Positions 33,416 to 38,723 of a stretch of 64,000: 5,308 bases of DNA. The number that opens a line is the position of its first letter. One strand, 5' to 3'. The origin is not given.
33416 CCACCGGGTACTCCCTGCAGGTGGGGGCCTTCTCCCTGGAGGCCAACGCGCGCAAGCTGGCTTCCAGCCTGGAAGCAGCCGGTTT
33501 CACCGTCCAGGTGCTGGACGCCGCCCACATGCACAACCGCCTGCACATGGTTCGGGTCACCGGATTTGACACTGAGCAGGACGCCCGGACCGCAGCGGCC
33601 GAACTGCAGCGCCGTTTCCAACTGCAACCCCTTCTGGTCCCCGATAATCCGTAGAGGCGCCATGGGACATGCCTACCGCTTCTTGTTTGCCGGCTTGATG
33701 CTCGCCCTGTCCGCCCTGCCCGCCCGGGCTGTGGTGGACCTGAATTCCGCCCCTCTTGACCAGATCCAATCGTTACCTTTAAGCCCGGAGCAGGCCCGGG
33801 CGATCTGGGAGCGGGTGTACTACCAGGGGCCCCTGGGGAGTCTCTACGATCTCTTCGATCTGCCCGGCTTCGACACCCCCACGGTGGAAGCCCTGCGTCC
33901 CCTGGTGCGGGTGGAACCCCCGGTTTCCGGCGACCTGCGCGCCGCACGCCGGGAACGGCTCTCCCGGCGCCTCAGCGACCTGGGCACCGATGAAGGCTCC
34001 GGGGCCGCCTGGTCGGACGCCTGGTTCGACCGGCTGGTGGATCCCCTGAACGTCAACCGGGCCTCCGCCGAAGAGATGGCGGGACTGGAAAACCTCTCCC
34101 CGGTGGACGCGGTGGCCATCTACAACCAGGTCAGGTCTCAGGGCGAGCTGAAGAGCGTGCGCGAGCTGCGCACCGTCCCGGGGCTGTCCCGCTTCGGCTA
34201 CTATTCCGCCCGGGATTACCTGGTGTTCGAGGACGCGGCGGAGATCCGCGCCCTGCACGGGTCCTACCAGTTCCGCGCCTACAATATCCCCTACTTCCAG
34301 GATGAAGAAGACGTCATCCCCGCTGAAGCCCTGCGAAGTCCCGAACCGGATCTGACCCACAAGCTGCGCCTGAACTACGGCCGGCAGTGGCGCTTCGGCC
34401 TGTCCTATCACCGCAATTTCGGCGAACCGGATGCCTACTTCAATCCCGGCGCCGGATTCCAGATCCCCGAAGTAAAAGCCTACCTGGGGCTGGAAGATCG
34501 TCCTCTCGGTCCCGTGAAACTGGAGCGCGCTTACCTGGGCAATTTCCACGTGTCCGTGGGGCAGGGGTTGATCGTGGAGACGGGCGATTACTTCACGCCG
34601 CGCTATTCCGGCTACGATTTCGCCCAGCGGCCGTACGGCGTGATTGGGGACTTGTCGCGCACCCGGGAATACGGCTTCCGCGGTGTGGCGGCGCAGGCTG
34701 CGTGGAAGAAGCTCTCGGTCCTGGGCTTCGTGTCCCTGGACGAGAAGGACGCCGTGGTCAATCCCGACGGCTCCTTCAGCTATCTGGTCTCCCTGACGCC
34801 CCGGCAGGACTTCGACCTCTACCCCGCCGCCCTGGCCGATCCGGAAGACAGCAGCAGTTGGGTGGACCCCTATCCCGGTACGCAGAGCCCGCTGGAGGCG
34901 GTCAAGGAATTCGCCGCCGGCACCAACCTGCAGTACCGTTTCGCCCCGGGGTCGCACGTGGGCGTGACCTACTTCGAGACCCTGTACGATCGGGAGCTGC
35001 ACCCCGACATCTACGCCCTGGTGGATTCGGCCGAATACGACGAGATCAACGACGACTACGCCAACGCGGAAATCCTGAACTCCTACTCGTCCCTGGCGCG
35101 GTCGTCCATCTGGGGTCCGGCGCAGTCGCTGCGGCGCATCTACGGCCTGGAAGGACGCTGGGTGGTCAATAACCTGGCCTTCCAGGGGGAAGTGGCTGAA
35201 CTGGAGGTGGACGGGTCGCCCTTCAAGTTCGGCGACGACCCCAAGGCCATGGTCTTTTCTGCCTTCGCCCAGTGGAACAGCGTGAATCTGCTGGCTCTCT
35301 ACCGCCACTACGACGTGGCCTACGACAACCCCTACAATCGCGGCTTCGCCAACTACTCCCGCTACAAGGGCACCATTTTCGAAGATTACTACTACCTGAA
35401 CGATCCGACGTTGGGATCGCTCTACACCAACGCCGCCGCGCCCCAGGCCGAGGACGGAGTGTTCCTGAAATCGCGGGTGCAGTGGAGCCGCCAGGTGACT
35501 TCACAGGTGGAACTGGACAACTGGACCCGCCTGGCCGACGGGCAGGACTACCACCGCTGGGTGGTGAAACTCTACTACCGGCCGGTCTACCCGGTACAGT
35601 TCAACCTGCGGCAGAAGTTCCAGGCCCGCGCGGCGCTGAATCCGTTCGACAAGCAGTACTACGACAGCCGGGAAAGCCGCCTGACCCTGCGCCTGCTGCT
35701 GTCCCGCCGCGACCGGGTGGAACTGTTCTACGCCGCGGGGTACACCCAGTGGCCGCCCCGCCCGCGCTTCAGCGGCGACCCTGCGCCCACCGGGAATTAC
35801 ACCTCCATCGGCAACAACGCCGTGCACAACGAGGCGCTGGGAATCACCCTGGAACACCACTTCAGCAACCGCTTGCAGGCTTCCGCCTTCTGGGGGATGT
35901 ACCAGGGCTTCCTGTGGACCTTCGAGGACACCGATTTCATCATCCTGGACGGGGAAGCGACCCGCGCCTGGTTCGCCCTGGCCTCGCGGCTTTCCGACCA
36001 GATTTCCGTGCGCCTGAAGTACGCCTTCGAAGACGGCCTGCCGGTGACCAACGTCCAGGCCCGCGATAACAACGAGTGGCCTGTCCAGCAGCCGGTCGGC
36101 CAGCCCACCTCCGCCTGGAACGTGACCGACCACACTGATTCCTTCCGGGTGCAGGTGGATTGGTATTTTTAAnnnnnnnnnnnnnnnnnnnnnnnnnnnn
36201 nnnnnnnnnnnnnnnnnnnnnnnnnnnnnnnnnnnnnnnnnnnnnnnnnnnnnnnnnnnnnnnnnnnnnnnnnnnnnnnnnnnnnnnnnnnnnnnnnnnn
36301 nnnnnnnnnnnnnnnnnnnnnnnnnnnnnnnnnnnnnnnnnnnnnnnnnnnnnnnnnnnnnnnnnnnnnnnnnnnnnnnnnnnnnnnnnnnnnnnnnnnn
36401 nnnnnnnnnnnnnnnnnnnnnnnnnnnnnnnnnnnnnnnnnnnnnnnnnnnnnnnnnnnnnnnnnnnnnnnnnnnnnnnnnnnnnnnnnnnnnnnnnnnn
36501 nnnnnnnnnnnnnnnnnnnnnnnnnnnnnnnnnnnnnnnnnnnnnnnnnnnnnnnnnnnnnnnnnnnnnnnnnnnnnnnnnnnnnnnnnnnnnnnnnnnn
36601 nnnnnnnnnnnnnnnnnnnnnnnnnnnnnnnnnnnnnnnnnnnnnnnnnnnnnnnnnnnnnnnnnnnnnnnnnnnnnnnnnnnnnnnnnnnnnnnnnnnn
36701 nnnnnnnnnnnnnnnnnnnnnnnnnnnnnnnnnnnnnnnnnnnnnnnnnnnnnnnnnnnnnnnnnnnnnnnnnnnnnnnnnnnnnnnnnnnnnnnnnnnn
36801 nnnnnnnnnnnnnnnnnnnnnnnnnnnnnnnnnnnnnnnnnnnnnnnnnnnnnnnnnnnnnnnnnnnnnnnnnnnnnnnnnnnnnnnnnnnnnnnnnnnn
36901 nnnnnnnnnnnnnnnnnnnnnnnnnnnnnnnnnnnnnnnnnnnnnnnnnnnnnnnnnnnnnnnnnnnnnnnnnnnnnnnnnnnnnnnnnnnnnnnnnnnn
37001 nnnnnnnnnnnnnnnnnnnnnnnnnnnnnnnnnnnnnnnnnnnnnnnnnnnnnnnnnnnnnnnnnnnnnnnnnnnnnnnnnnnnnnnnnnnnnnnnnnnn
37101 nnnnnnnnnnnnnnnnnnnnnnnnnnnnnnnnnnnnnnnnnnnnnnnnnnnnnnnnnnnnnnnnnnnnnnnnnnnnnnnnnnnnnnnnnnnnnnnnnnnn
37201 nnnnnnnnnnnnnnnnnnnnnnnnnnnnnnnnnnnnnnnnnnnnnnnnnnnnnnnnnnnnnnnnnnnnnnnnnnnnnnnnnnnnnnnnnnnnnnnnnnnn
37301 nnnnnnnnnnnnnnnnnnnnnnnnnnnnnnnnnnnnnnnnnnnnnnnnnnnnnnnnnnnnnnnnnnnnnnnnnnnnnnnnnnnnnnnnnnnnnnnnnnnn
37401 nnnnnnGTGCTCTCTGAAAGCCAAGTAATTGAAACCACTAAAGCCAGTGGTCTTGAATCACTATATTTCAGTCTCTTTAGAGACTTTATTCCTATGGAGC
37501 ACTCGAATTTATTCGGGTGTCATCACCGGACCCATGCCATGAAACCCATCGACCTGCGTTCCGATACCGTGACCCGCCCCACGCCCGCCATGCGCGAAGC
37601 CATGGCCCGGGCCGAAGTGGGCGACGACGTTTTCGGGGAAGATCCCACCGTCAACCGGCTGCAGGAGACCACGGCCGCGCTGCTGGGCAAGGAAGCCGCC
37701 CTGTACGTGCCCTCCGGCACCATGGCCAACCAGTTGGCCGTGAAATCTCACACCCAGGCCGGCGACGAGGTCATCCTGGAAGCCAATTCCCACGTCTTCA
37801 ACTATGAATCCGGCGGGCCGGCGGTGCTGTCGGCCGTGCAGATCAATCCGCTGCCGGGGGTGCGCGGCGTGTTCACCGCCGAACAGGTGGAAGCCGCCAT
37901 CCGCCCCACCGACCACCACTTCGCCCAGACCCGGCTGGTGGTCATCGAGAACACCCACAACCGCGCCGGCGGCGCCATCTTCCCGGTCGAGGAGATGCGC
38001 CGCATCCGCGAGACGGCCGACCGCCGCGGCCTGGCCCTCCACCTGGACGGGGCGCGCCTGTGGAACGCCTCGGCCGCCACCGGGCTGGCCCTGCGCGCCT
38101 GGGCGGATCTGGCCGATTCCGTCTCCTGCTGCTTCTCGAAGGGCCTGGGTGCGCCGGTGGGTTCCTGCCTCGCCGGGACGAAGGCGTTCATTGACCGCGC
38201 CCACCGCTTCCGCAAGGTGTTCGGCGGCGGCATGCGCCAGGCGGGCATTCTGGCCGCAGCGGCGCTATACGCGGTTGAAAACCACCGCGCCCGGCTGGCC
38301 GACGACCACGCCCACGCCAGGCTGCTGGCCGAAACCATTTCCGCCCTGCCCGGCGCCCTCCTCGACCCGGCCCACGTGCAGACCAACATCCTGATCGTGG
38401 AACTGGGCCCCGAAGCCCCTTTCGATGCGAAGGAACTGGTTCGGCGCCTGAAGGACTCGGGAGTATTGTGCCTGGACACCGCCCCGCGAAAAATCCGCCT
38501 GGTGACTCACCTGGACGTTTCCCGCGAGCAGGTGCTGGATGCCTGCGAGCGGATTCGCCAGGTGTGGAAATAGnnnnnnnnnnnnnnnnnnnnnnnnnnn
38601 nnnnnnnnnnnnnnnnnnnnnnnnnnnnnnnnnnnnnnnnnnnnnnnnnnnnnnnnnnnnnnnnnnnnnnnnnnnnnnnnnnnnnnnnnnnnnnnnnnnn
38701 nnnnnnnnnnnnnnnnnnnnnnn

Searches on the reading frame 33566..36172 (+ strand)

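Call 17: search_protein_families(library=pfam, proteins=[window:33566-36172:+], max_evalue=0.00001)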
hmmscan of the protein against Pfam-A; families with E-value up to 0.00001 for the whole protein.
window:33566-36172:+ (868 aa): 1 family
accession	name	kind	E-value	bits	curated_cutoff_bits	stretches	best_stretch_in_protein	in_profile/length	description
PF12836.13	HHH_3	-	1.4e-13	51.2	27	1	161-219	6-64/65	Helix-hairpin-helix motif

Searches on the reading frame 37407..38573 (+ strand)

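Call 18: search_protein_families(library=pfam, proteins=[window:37407-38573:+], max_evalue=0.001)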
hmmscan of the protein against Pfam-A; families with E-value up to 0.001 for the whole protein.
window:37407-38573:+ (388 aa): 5 families
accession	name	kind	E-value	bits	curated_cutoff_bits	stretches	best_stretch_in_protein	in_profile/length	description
PF01212.27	Beta_elim_lyase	-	6.2e-108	360.9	27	1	49-331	1-285/288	Beta-eliminating lyase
PF00155.27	Aminotran_1_2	-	1.7e-12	47.6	19.7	1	56-383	17-361/361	Aminotransferase class I and II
PF00202.27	Aminotran_3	-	1.5e-06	27.6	30.5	0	178-386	194-402/403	Aminotransferase class-III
PF01041.23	DegT_DnrJ_EryC1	-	7.6e-05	22.5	19.8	1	76-216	20-147/360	DegT/DnrJ/EryC1/StrS aminotransferase family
PF01053.26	Cys_Met_Meta_PP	-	0.00034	19.7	27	1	79-127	51-99/381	Cys/Met metabolism PLP-dependent enzyme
